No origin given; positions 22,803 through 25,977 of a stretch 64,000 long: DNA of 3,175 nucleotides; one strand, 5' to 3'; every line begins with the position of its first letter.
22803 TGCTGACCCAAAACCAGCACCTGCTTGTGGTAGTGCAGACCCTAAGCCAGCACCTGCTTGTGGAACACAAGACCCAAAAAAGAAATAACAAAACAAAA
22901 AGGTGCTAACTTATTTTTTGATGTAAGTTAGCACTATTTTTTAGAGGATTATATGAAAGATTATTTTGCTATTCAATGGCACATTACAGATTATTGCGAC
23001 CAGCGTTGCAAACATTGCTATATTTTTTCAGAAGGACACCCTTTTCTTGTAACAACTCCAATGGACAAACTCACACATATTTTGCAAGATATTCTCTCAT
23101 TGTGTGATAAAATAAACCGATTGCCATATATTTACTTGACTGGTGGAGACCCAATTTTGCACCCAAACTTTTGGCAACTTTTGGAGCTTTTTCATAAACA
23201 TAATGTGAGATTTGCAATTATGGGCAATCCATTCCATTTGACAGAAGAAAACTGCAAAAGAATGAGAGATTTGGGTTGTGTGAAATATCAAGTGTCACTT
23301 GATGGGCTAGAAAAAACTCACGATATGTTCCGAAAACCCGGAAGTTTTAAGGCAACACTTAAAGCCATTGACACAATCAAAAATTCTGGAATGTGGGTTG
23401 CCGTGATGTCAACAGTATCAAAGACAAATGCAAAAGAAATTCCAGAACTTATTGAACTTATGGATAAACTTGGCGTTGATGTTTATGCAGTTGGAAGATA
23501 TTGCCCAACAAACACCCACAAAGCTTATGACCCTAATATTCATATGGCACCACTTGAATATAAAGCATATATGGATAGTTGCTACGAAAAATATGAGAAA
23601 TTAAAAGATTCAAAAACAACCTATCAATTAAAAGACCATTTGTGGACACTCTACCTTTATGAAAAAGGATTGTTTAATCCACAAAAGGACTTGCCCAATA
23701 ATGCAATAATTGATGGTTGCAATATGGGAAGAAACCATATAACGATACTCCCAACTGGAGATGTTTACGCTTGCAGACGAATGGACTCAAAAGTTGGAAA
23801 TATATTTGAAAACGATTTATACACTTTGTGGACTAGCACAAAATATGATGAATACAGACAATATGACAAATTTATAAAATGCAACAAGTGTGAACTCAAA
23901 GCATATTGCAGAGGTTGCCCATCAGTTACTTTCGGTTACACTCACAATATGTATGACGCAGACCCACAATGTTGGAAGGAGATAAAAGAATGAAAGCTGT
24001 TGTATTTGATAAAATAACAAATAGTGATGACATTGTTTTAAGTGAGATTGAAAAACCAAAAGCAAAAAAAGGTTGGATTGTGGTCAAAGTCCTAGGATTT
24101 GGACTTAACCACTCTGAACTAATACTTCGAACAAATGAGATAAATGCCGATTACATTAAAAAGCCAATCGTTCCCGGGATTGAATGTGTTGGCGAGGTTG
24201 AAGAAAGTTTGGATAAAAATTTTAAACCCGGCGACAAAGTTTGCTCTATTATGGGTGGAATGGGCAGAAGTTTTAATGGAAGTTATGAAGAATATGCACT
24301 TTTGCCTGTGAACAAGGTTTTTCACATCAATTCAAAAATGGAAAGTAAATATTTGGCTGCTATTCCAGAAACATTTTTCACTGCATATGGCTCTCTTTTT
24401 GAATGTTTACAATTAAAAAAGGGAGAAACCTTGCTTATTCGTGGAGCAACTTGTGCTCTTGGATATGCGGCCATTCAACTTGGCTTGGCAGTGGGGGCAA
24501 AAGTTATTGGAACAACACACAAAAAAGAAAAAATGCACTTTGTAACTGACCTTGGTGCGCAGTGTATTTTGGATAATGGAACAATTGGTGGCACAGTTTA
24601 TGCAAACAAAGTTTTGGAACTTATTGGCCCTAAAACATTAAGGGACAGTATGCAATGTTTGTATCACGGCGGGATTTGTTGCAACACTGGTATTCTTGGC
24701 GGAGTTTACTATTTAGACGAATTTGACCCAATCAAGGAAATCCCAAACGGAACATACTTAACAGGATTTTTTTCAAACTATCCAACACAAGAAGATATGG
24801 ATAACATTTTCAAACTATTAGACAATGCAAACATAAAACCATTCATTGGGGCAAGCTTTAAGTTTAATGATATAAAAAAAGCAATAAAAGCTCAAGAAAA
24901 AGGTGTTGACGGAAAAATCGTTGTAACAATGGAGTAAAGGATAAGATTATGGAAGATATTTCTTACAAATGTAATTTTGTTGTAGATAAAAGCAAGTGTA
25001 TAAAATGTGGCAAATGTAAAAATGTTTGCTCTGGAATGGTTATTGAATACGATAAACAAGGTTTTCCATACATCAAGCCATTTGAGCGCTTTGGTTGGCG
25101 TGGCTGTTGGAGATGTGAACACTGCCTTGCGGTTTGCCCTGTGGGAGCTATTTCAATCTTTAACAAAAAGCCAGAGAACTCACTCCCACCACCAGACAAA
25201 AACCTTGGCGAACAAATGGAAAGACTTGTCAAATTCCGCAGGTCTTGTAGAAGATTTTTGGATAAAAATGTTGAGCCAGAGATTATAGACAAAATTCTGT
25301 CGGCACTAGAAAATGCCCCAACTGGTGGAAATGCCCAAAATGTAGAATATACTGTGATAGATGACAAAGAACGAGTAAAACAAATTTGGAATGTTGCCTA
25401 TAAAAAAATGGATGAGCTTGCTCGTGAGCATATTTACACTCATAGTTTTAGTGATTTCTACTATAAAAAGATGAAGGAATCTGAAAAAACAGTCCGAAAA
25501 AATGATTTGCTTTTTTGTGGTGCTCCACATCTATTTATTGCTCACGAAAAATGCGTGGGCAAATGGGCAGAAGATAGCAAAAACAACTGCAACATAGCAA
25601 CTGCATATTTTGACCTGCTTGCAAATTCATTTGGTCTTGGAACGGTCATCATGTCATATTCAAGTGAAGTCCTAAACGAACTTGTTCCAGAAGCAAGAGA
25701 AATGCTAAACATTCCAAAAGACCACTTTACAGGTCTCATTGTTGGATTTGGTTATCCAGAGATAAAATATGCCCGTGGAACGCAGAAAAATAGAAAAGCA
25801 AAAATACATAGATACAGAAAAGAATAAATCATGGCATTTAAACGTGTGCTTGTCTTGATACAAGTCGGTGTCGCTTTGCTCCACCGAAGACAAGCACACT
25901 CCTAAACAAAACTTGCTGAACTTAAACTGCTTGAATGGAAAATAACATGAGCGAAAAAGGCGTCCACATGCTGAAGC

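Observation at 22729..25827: Unannotated 53-aa tandem-repeat Cys peptide (4 x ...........) upstream of a radical SAM/SPASM enzyme: candidate leaderless repeat-RiPP operon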

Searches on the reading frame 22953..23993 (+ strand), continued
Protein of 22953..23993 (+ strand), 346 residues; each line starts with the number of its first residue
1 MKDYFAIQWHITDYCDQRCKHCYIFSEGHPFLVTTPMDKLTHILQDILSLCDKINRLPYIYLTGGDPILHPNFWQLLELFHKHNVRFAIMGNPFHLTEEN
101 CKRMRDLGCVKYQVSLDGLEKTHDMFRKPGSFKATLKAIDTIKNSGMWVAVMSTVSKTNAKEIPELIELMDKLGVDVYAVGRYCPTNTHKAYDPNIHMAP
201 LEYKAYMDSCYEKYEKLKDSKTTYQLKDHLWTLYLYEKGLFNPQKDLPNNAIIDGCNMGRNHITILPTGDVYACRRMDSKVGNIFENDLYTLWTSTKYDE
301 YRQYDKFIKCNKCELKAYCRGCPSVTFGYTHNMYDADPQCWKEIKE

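Call 65: search_protein_families(library=ncbifam, proteins=[L018:7254-8162:+, L012:7030-7644:+, L012:4077-4475:-], max_evalue=1)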
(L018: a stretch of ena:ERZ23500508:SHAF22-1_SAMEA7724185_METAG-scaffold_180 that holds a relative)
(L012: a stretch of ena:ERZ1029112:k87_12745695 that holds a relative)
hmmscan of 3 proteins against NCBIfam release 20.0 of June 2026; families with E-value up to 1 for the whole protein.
L018:7254-8162:+ (302 aa): 2 families
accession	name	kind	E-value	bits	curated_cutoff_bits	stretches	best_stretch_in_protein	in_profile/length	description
NF040913.1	DsrE_rel_ELSE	equivalog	0.11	12.3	152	1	167-200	48-84/125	SaoD/DsrE family protein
NF033668.1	rSAM_PA0069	hypoth_equivalog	0.75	8.7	360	0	238-256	59-77/348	PA0069 family radical SAM protein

L012:7030-7644:+ (204 aa): 97 families (the best 25 are shown)
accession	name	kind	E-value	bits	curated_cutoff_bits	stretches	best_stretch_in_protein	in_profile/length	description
NF058577.1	FdxA_fam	equivalog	3e-16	59.3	65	1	151-199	3-52/52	4Fe-4S ferredoxin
NF038196.1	ferrodoxin_EFR1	subfamily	5.4e-11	43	75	1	134-201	163-230/242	EFR1 family ferrodoxin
TIGR02179.1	PorD_KorD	subfamily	4.9e-09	36.2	60.05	1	152-201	22-73/78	2-oxoacid:acceptor oxidoreductase, delta subunit, pyruvate/2-ketoisovalerate family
NF033683.1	di_4Fe-4S_YfhL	equivalog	1e-08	35.4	86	1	152-200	4-60/80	YfhL family 4Fe-4S dicluster ferredoxin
NF045490.1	FdxA_Protbact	equivalog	3.3e-08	33.7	135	1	150-201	2-56/104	ferredoxin FdxA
NF040684.1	PorD_Arch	equivalog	4.3e-08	33.1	120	1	150-201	27-80/85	pyruvate synthase subunit PorD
NF040864.1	HgcB_ferredoxin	equivalog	8.2e-08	32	99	1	153-201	12-62/93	mercury methylation ferredoxin HgcB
TIGR04105.1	FeFe_hydrog_B1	subfamily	8.9e-08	31.2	450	1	148-201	104-160/462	monomeric [FeFe] hydrogenase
TIGR02700.1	flavo_MJ0208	hypoth_equivalog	9.9e-08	31.5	251.35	1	151-202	143-196/234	dihydromethanopterin reductase (acceptor)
NF040770.1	hetero_SS_HdrA2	exception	1.5e-07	29.9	1100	1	150-201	572-624/777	CoB-CoM heterodisulfide reductase HdrA2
TIGR03618.1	Rv1155_F420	subfamily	1.6e-07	31.6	79.05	1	9-96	3-97/127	TIGR03618 family F420-dependent PPOX class oxidoreductase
TIGR03287.1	methan_mark_16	hypoth_equivalog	6.8e-07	28.1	363.95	1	152-201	299-348/391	methanogenesis marker 16 metalloprotein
NF043039.1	HgcAB_like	equivalog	8.6e-07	28.8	285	1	131-200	277-349/350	HgcAB-like fusion protein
NF007204.0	PRK09625.1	equivalog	1e-06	28.8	125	1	130-199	33-105/133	pyruvate flavodoxin oxidoreductase subunit delta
NF009410.0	PRK12771.1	subfamily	1e-06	27.7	516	1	155-201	512-561/566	NAD(P)-binding protein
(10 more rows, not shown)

L012:4077-4475:- (132 aa): 3 families
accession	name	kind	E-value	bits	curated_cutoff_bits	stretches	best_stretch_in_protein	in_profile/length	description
NF047364.1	redox_TF_RrpB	exception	1.1e-12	48.1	175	1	9-100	4-99/105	MarR family transcription factor RrpB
NF047367.1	redox_TF_RrpA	exception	0.00038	20.7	185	1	10-99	6-95/101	MarR family transcription factor RrpA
NF053610.1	Sso10a_fam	subfamily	0.0036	17.3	60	1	47-90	28-63/64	Sso10a family chromatin protein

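Call 70: predict_structure(alignment_id=A2)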
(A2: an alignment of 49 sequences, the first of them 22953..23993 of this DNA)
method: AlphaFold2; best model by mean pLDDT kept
length: 346 residues; sequences in the alignment: 49
mean_pLDDT: 91.8   pTM: 0.90
mean pLDDT of the five models: 91.8, 91.1, 90.7, 90.4, 88.9
residues with pLDDT >= 90: 257; 70-90: 72; 50-70: 17; < 50: 0
segments of 3 or more residues with pLDDT < 50: none
pLDDT, mean of each block of 10 residues (from residue 1): 91 72 61 91 98 97 91 98 97 91 97 96 91 95 96 95 98 97 82 90 97 96 93 96 87 87 96 92 98 96 91 90 89 92 85
secondary structure, 60 per line:
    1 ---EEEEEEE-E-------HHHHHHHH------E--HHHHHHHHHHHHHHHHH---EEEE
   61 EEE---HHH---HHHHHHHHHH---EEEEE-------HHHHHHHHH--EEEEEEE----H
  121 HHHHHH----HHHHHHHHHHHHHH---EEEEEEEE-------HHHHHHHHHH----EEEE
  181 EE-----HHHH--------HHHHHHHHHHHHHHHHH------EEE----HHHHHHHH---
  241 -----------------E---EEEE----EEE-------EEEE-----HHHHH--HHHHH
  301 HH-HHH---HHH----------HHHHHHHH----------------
elements in order: E4-10 H20-27 H37-53 E57-63 H73-82 E86-90 H98-106 E109-115 H120-126 H131-144 E148-155 H163-172 E177-182 H188-191 H200-216 E223-225 H230-237 E262-265 E270-272 E280-283 H289-293 H296-302 H323-330

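Call 72: fold_search(model_id=the predicted structure, library=pdb)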
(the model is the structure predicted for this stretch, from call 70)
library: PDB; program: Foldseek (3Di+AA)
matches with E <= 10: 1797; with E <= 0.001: 162
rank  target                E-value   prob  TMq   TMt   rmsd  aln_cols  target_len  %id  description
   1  8vpo                  4.3e-14  1.00  0.69  0.55   5.5       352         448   17  X-Ray Crystal Structure of TigE from Paramaledivibacter caminithermalis (released 2024-02-07)
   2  6efn                  8.8e-14  1.00  0.61  0.55   5.0       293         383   20  Structure of a RiPP maturase, SkfB (released 2018-10-24)
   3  4k36_A                8.2e-13  1.00  0.72  0.66   5.4       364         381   15  His6 tagged anSMEcpe with bound AdoMet (released 2013-05-08)
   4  5v1s_A                1.0e-12  1.00  0.70  0.58   5.0       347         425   18  Crystal structure of Streptococcus suis SuiB bound to S-adenosylmethionine (released 2017-08-30)
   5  6c8v                  1.2e-12  1.00  0.64  0.70   5.9       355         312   14  X-ray structure of PqqE from Methylobacterium extorquens (released 2018-02-14)
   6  4k37_A                1.3e-12  1.00  0.71  0.68   5.4       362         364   15  Native anSMEcpe with bound AdoMet (released 2013-05-08)
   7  5v1q_B                1.8e-12  1.00  0.69  0.56   5.5       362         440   18  Crystal structure of Streptococcus suis SuiB (released 2017-08-30)
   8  5v1t_A                2.0e-12  1.00  0.72  0.58   5.0       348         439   18  Crystal structure of Streptococcus suis SuiB bound to precursor peptide SuiA (released 2017-08-30)
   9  5v1s_B                2.0e-12  1.00  0.69  0.57   5.3       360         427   19  Crystal structure of Streptococcus suis SuiB bound to S-adenosylmethionine (released 2017-08-30)
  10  5v1q_A                2.4e-12  1.00  0.69  0.57   5.4       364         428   18  Crystal structure of Streptococcus suis SuiB (released 2017-08-30)
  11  4k37_B                2.7e-12  1.00  0.72  0.68   5.3       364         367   15  Native anSMEcpe with bound AdoMet (released 2013-05-08)
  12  4k39_A                3.5e-12  1.00  0.72  0.70   5.2       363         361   15  Native anSMEcpe with bound AdoMet and Cp18Cys peptide (released 2013-05-08)
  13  7vob                  5.0e-12  1.00  0.60  0.63   8.1       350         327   19  The crystal structure of a Radical SAM Enzyme BlsE involved in the Biosynthesis of Blasticidin S (released 2022-05-04)
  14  4k38_A                6.7e-12  1.00  0.74  0.69   5.4       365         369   15  Native anSMEcpe with bound AdoMet and Kp18Cys peptide (released 2013-05-08)
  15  4k38_B                2.2e-11  1.00  0.72  0.69   5.3       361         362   16  Native anSMEcpe with bound AdoMet and Kp18Cys peptide (released 2013-05-08)
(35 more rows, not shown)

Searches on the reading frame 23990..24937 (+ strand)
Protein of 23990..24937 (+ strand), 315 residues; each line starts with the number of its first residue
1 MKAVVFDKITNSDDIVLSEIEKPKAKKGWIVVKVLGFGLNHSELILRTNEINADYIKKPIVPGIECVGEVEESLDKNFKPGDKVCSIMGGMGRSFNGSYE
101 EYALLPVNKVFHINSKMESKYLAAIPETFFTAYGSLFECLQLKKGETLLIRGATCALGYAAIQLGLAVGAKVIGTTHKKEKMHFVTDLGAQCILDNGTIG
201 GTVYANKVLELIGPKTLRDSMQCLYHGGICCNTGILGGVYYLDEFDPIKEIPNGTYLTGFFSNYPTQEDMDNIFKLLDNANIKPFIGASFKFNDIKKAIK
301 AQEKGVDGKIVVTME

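Call 3: search_protein_families(library=ncbifam, proteins=[window:23990-24937:+], max_evalue=0.01)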
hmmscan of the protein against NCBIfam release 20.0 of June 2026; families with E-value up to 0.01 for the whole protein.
window:23990-24937:+ (315 aa): 24 families
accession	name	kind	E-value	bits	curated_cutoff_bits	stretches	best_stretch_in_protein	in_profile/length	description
TIGR02824.1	quinone_pig3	subfamily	8.2e-41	140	296.8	1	1-238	1-242/325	putative NAD(P)H quinone oxidoreductase, PIG3 family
NF010344.0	PRK13771.1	subfamily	1.4e-32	113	349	2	91-314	110-333/334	putative alcohol dehydrogenase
NF041172.1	AcrlCoa_red_Thmprot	equivalog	2.8e-28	98.8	500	2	90-313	109-333/334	acryloyl-CoA reductase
TIGR02823.1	oxido_YhdH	subfamily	2e-22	79.5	297.25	1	4-278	3-284/324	acrylyl-CoA reductase family protein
NF051456.1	acrylyl_AcuI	equivalog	3.4e-19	68.8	440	1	1-277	1-283/325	acrylyl-CoA reductase (NADPH)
TIGR02817.1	adh_fam_1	subfamily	4.9e-16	59.1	284.05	1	8-196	10-201/336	zinc-binding alcohol dehydrogenase family protein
NF003808.0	PRK05396.1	equivalog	2.3e-15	56.3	380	1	83-313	105-339/341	L-threonine 3-dehydrogenase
TIGR01751.1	crot-CoA-red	equivalog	1.6e-12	46.9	378.55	1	97-200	140-245/398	crotonyl-CoA carboxylase/reductase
TIGR00692.1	tdh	equivalog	1.5e-11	44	458.35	1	83-313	103-339/340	L-threonine 3-dehydrogenase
NF058644.1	CurcmRedCuraProt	equivalog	2e-11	43.6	440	1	61-191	65-189/336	NADPH-dependent curcumin/dihydrocurcumin reductase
NF041097.1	keto_inos_dh_IolM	equivalog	1.6e-10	40.2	450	1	85-211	139-274/389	scyllo-inosose 3-dehydrogenase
TIGR03989.1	Rxyl_3153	subfamily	3.6e-08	33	440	1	13-85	12-84/370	NDMA-dependent alcohol dehydrogenase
NF008024.0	PRK10754.1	subfamily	3.8e-08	32.7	348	1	6-195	7-191/327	NADPH:quinone reductase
NF006940.0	PRK09422.1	equivalog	1e-06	27.9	344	1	84-196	102-213/338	alcohol dehydrogenase AdhP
TIGR02825.1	B4_12hDH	equivalog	4.2e-06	26.4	579.85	1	122-199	118-195/327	leukotriene B4 12-hydroxydehydrogenase/15-oxo-prostaglandin 13-reductase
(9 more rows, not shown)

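Call 4: search_protein_families(library=pfam, proteins=[window:23990-24937:+], max_evalue=0.01)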
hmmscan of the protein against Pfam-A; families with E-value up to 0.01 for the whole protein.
window:23990-24937:+ (315 aa): 4 families
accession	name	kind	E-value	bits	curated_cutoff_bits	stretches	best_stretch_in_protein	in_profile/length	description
PF08240.17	ADH_N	-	5.2e-12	46.4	23.5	1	27-113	2-102/104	Alcohol dehydrogenase GroES-like domain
PF00107.32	ADH_zinc_N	-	7.2e-11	42.6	31.8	1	156-277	1-127/129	Zinc-binding dehydrogenase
PF13602.12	ADH_zinc_N_2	-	8.1e-09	36.9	27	1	206-312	25-134/134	Zinc-binding dehydrogenase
PF16884.10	ADH_N_2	-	0.0032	17.8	31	0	9-89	12-93/108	N-terminal domain of oxidoreductase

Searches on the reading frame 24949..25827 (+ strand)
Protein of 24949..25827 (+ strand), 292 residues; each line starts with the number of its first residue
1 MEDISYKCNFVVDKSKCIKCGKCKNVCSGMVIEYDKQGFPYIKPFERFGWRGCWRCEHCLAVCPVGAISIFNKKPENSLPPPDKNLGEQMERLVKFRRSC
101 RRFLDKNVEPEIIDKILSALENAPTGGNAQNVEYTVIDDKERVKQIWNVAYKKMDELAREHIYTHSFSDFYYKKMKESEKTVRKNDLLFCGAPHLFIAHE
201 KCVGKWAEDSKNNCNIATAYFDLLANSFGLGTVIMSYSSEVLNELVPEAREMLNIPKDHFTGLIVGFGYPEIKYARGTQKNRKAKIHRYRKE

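Call 3: search_protein_families(library=ncbifam, proteins=[window:24949-25827:+], max_evalue=0.01)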
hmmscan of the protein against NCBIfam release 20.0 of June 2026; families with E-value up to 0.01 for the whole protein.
window:24949-25827:+ (292 aa): 40 families (the best 25 are shown)
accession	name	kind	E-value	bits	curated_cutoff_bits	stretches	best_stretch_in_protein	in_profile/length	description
TIGR02476.1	BluB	equivalog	7.3e-09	35.3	150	1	88-258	7-168/205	5,6-dimethylbenzimidazole synthase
NF045874.1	Vhu_polyferre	exception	2.4e-07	29.8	600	1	9-70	190-245/381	F420-non-reducing hydrogenase associated-polyferredoxin VhuB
NF040763.1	FeFe_hydrog_A6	exception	3.6e-07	29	765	1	8-70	138-207/571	NADH-dependent [FeFe] hydrogenase, group A6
NF042909.1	FMH_DH_FwdF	exception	4.5e-07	29.3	375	1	6-74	216-280/336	tungsten-dependent formylmethanofuran dehydrogenase subunit FwdF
NF058577.1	FdxA_fam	equivalog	4.1e-06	26.9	65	1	9-28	30-49/52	4Fe-4S ferredoxin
TIGR02179.1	PorD_KorD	subfamily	4.4e-06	26.7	60.05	1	11-73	21-77/78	2-oxoacid:acceptor oxidoreductase, delta subunit, pyruvate/2-ketoisovalerate family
NF038196.1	ferrodoxin_EFR1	subfamily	9.2e-06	25.9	75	1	7-74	177-235/242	EFR1 family ferrodoxin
NF040762.1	Hydr_FeFe_Clost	exception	1.1e-05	24.3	900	1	10-69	139-205/572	ferredoxin hydrogenase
NF040864.1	HgcB_ferredoxin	equivalog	1.2e-05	25.1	99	1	11-70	10-63/93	mercury methylation ferredoxin HgcB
NF006183.0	PRK08318.1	equivalog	1.5e-05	23.9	335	1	3-76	330-403/422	NAD-dependent dihydropyrimidine dehydrogenase subunit PreA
TIGR02512.1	FeFe_hydrog_A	subfamily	2.1e-05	23.6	405.95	1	11-70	3-69/375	[FeFe] hydrogenase, group A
TIGR00402.1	napF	equivalog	2.8e-05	24.1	102.2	1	15-69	35-85/149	ferredoxin-type protein NapF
NF004536.0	PRK05888.1-1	equivalog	3.9e-05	23.1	212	0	6-33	88-115/180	NADH-quinone oxidoreductase subunit NuoI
NF040770.1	hetero_SS_HdrA2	exception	4e-05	21.9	1100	1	10-74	572-629/777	CoB-CoM heterodisulfide reductase HdrA2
NF043039.1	HgcAB_like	equivalog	6.7e-05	22.6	285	1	7-69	292-350/350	HgcAB-like fusion protein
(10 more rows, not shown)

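Call 4: search_protein_families(library=pfam, proteins=[window:24949-25827:+], max_evalue=0.01)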
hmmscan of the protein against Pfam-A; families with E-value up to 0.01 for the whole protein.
window:24949-25827:+ (292 aa): 14 families
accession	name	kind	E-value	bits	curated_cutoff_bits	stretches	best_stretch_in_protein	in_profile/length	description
PF00881.29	Nitroreductase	-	5.5e-23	82.4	23.5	1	94-269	1-167/167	Nitroreductase family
PF00037.32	Fer4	-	3.8e-08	33.3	21.1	2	11-27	2-18/24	4Fe-4S binding domain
PF12838.12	Fer4_7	-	5.9e-08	33.5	27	1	16-67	1-52/52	4Fe-4S dicluster domain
PF13187.11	Fer4_9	-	6.2e-08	33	27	1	16-68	1-52/52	4Fe-4S dicluster domain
PF14697.11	Fer4_21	-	4.8e-07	30.2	35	1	11-69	2-58/59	4Fe-4S dicluster domain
PF13237.11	Fer4_10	-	1.2e-05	25.6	25.5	1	11-64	3-53/53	4Fe-4S dicluster domain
PF12837.12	Fer4_6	-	1.4e-05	25.2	25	1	10-28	2-20/24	4Fe-4S binding domain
PF13484.11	Fer4_16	-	9.3e-05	23.6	30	0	53-71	2-20/66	4Fe-4S double cluster binding domain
PF13183.11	Fer4_8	-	0.00012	23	27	0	15-66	3-67/68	4Fe-4S dicluster domain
PF25160.1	LdpA_Fe-S-bd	-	0.00029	21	27.6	0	52-71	27-46/49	LdpA Fe-S cluster-binding domain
PF13370.11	Fer4_13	-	0.00039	21.5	24.5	0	12-28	1-17/58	4Fe-4S single cluster domain of Ferredoxin I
PF13534.11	Fer4_17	-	0.0016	19.4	22.2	0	53-67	2-16/61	4Fe-4S dicluster domain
PF14512.11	TM1586_NiRdase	-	0.004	17.2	27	0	94-133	6-44/215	Putative TM nitroreductase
PF12798.12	Fer4_3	-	0.0089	17.2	27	0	53-67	1-15/15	4Fe-4S binding domain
